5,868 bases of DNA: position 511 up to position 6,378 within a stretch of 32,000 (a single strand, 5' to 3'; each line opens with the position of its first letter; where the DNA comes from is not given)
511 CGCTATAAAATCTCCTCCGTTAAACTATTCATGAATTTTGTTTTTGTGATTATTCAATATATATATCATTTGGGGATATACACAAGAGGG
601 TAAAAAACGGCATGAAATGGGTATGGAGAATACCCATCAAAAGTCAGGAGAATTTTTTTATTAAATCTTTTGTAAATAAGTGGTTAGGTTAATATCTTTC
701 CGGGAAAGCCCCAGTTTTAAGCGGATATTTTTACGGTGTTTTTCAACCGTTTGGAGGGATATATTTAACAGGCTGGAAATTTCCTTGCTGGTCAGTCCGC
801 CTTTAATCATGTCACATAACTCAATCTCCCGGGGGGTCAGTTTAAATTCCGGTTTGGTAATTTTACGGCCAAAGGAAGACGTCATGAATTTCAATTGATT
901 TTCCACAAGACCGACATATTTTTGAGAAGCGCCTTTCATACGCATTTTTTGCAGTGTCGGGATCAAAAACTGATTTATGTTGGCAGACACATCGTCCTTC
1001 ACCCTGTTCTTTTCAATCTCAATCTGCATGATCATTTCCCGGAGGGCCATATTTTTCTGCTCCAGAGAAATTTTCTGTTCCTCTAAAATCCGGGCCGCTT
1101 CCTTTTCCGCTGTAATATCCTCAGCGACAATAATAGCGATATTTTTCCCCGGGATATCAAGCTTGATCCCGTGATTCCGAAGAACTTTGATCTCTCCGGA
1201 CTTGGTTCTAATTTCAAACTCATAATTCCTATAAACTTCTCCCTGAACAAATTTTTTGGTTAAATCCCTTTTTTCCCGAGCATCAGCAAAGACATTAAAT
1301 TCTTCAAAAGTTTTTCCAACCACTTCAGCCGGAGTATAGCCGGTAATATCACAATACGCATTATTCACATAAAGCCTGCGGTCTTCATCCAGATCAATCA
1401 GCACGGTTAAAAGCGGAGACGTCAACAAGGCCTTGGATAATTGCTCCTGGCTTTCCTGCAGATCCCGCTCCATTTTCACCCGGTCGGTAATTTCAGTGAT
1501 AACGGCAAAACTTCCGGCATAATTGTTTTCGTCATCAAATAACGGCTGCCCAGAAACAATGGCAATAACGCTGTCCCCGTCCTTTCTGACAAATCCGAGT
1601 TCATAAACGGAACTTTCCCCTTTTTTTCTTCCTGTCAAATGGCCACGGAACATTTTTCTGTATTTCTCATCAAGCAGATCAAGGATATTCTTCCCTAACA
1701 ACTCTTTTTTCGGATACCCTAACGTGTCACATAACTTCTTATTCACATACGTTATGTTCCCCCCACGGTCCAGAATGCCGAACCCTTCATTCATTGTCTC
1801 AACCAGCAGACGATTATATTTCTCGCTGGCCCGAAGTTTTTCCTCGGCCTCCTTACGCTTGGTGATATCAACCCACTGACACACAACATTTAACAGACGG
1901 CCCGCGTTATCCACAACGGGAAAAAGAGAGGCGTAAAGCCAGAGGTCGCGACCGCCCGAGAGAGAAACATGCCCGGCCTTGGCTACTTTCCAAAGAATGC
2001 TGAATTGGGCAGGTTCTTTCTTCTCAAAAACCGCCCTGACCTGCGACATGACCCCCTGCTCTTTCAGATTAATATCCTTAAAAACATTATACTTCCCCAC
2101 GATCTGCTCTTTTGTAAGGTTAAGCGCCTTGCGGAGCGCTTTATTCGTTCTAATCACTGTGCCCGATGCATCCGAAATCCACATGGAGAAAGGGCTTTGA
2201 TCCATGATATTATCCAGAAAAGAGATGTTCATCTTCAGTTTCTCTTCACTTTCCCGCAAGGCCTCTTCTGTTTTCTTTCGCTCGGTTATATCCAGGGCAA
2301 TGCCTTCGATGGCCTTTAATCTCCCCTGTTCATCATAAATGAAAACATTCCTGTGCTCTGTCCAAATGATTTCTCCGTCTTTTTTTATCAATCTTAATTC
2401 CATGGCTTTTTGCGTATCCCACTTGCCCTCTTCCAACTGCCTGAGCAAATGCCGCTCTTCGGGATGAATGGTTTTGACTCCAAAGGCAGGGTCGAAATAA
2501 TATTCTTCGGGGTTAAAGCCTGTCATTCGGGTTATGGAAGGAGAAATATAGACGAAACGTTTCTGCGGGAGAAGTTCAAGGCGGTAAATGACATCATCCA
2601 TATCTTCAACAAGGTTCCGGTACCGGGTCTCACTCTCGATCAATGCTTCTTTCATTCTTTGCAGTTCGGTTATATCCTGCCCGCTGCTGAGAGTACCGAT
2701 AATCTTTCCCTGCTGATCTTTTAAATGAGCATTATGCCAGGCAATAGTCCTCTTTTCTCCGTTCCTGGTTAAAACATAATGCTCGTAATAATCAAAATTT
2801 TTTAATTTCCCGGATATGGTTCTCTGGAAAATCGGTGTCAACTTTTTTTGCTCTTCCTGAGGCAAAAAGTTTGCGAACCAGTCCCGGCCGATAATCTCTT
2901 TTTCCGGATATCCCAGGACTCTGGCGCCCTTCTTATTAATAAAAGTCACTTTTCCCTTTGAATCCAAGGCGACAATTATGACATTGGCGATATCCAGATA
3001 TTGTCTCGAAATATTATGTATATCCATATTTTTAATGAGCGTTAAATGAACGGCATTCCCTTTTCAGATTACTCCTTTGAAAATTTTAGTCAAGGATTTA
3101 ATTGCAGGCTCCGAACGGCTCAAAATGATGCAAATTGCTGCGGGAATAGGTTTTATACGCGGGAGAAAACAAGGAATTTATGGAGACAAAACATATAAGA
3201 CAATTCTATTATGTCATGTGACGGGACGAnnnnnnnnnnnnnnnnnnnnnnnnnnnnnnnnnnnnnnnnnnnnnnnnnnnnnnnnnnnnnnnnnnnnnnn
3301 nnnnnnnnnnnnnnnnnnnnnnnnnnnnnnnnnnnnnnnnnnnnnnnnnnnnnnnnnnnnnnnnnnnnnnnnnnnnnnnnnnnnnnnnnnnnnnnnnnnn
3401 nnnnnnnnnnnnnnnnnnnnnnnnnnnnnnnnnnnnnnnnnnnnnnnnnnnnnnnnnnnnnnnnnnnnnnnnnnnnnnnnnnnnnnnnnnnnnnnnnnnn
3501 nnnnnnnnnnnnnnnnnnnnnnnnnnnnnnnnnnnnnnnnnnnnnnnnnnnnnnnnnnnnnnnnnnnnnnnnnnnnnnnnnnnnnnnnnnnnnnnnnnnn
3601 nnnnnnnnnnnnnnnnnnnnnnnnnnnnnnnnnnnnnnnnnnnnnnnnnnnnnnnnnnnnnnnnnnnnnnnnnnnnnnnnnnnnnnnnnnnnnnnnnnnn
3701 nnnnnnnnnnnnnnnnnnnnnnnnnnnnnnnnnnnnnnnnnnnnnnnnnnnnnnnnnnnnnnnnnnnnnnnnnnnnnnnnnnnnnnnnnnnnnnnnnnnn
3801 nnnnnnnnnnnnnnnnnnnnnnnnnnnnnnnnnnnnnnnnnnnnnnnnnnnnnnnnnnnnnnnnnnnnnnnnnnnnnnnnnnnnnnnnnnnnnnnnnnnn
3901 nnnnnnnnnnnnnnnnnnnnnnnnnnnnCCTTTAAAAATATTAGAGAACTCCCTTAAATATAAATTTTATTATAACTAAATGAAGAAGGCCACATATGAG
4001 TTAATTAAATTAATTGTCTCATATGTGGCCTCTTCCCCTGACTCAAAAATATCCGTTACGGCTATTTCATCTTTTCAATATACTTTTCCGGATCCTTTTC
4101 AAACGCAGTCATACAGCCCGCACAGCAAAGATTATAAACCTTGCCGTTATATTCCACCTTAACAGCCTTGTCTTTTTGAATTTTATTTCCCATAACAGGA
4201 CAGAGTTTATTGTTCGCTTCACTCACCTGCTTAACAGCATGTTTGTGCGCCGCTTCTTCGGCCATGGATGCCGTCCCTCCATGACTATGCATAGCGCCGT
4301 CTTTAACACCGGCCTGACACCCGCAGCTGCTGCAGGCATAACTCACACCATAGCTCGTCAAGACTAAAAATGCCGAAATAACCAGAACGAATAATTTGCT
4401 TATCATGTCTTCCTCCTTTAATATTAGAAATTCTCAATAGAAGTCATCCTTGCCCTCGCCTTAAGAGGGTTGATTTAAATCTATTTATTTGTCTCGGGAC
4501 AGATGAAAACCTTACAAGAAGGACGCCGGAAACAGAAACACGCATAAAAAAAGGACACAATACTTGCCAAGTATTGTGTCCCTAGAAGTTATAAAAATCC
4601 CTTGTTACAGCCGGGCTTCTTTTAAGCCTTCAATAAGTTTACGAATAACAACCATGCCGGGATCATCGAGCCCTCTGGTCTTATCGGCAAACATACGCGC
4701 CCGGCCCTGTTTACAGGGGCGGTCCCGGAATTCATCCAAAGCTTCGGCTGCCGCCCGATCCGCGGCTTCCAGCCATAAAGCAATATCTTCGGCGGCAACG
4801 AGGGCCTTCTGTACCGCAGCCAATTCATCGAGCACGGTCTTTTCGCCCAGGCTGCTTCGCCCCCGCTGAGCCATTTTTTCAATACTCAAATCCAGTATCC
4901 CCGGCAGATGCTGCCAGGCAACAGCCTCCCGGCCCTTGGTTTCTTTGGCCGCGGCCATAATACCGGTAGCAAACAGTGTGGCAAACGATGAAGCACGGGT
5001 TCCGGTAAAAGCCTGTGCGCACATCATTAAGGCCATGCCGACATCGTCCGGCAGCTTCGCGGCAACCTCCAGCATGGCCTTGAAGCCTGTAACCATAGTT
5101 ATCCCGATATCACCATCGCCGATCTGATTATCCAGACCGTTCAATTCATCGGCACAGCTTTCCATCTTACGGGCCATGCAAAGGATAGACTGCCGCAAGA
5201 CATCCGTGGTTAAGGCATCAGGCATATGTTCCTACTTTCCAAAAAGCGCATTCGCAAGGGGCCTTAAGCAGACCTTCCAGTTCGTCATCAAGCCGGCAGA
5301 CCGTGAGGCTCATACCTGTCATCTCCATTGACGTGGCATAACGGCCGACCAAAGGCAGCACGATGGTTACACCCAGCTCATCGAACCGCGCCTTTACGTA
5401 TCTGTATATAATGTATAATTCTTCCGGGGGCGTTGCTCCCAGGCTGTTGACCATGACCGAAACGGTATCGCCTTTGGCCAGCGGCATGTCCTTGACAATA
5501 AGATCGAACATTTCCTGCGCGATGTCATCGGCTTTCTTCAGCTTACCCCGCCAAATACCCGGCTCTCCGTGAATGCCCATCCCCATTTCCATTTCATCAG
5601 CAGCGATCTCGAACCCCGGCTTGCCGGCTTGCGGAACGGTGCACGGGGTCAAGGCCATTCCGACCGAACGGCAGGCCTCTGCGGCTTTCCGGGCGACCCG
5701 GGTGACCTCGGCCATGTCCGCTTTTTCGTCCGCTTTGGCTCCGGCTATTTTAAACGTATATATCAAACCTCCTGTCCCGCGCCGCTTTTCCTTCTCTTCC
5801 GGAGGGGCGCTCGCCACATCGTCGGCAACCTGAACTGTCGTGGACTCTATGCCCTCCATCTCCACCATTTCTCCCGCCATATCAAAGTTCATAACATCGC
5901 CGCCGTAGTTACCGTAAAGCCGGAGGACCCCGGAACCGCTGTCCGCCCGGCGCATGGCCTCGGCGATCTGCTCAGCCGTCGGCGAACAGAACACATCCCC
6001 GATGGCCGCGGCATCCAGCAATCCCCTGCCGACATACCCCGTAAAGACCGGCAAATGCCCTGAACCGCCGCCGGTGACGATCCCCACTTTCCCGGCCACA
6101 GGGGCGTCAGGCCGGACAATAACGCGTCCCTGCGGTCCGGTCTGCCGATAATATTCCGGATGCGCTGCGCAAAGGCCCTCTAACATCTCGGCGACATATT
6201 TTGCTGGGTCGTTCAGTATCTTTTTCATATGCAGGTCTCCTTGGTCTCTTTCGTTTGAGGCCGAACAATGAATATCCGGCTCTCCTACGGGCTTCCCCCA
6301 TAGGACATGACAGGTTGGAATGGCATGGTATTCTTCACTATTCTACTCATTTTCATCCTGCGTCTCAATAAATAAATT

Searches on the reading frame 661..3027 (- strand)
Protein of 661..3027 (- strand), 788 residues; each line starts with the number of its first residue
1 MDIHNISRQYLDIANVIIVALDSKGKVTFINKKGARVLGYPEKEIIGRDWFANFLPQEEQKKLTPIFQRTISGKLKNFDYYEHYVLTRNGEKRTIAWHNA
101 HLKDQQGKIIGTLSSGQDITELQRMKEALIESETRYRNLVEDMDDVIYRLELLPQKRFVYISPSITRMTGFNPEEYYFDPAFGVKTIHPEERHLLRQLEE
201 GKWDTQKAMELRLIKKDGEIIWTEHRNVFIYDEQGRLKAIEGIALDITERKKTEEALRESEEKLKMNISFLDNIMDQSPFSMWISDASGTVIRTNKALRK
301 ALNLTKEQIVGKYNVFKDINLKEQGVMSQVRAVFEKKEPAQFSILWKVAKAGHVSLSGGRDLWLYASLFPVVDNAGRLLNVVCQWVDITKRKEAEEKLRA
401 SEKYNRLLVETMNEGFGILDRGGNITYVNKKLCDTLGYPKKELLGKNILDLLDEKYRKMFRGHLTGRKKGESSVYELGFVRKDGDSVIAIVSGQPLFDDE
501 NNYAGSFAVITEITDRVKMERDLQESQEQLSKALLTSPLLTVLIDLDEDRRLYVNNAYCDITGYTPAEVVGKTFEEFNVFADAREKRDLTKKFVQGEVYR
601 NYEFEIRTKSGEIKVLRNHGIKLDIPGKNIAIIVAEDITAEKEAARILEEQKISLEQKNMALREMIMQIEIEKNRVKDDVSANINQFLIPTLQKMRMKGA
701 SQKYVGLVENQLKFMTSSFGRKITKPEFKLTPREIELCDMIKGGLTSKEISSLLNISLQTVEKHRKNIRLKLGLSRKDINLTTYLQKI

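Call 41: search_protein_families(library=pfam, proteins=[window:661-3027:-], max_evalue=0.001)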
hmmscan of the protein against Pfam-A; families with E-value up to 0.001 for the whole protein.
window:661-3027:- (788 aa): 12 families
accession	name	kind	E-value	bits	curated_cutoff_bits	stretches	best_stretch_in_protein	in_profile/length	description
PF13426.13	PAS_9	-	3.2e-55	185.2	27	5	414-515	2-103/103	PAS domain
PF00989.32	PAS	-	3.6e-48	162.7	22.6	5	406-511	4-111/113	PAS fold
PF08448.16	PAS_4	-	1.7e-47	160.7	23.1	4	15-123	5-109/110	PAS fold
PF08447.18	PAS_3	-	1.6e-37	128.1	25.6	4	159-243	2-88/89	PAS fold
PF13188.13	PAS_8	-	5.5e-26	90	21.8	2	406-453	4-51/65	PAS domain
PF24820.1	Diguanyl_cycl_sensor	-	6.7e-12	45.8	28.1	1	18-69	9-59/109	Diguanylate cyclase-like sensor domain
PF00196.25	GerE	-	6.5e-11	42.1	23.5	1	730-775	3-48/57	Bacterial regulatory proteins, luxR family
PF12860.13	PAS_7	-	1.1e-08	35.7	27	0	409-453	1-46/115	PAS fold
PF14598.12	PAS_11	-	0.00017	22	25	0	18-71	5-57/109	PAS domain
PF08281.18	Sigma70_r4_2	-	0.00019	21.5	25.7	0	744-772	26-54/54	Sigma-70, region 4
PF24990.1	PAS_13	-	0.00025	21.8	27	0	419-455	6-44/143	ERT1/acuK family PAS domain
PF08348.17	PAS_6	-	0.00076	19.8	27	0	63-127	50-114/115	YheO-like PAS domain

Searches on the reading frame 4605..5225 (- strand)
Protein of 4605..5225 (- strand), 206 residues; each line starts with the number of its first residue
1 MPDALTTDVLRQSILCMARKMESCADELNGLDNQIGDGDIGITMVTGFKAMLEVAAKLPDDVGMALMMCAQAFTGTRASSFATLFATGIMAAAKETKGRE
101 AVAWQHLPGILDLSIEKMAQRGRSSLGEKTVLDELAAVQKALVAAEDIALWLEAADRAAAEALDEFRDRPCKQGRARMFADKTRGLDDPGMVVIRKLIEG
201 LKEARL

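Call 41: search_protein_families(library=pfam, proteins=[window:4605-5225:-], max_evalue=0.001)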
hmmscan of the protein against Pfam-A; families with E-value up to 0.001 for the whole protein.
window:4605-5225:- (206 aa): 1 family
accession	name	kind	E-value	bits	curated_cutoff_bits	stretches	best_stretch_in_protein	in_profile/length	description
PF02734.22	Dak2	-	4.1e-27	95.6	27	1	35-202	2-173/174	DAK2 domain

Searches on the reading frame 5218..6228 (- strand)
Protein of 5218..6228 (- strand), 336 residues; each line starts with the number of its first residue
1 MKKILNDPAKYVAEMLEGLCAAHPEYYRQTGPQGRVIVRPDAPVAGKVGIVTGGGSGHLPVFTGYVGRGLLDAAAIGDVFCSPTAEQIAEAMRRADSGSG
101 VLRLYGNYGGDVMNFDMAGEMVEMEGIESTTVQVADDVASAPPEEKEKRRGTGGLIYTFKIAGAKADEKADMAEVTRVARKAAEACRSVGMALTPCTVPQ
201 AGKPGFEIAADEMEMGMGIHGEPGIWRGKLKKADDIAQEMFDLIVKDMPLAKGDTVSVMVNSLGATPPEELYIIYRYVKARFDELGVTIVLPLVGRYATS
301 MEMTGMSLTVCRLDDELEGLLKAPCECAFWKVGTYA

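Call 41: search_protein_families(library=pfam, proteins=[window:5218-6228:-], max_evalue=0.001)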
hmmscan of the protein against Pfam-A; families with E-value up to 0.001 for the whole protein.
window:5218-6228:- (336 aa): 1 family
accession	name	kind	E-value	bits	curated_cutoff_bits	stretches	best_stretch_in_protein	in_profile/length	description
PF02733.22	Dak1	-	9.3e-119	396.4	31.4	1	17-327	1-311/313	Dak1 domain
